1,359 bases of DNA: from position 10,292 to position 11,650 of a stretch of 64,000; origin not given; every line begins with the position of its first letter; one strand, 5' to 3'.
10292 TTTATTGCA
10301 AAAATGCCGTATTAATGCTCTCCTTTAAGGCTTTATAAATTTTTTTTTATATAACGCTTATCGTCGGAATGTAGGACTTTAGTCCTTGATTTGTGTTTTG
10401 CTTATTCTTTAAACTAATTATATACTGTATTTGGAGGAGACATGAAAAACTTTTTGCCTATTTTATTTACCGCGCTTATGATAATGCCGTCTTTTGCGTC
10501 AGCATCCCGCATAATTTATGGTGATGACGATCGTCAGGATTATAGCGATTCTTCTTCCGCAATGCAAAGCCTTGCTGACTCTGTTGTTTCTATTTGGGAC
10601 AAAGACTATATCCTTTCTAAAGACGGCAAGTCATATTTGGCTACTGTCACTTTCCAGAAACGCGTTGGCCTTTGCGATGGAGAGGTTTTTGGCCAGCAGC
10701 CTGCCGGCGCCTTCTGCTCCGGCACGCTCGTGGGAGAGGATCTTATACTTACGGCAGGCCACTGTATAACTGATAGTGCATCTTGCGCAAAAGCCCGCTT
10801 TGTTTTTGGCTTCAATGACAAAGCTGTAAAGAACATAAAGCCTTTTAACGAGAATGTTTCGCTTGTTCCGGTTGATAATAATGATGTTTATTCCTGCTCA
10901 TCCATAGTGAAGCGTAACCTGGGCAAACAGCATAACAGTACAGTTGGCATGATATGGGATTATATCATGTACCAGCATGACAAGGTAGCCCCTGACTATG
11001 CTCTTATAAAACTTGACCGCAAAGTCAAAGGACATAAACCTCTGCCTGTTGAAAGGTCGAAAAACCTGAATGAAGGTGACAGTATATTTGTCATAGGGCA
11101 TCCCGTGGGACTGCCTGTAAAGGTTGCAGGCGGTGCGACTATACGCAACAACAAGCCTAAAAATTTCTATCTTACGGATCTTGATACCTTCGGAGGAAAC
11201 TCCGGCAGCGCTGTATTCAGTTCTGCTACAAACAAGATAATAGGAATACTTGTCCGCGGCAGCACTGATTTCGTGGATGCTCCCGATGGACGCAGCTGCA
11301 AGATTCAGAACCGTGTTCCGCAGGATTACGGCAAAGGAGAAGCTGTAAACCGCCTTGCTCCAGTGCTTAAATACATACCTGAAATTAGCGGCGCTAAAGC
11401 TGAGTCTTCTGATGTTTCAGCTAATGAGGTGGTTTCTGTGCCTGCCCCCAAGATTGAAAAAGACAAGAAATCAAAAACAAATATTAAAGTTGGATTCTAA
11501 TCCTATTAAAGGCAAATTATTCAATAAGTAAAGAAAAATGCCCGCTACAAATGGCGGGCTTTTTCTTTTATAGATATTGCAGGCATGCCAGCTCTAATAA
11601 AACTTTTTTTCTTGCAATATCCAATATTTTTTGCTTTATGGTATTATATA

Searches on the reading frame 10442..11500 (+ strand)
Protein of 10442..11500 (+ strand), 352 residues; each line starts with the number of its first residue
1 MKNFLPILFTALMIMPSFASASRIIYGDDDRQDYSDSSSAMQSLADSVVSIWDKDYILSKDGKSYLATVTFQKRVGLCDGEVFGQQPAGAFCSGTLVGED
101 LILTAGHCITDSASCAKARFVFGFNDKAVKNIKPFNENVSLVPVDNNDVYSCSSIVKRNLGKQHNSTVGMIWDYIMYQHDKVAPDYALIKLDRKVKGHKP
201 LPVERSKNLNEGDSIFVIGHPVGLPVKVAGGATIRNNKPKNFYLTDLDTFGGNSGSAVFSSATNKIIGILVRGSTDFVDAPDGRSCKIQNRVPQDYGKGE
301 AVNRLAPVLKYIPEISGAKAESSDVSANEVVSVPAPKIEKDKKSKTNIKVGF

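Call 62: find_encoding_contigs(protein=window:10442-11500:+, flank=1500, max_places=10)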
Protein window:10442-11500:+ (352 aa): no gene with exactly this product is on record in the collection.
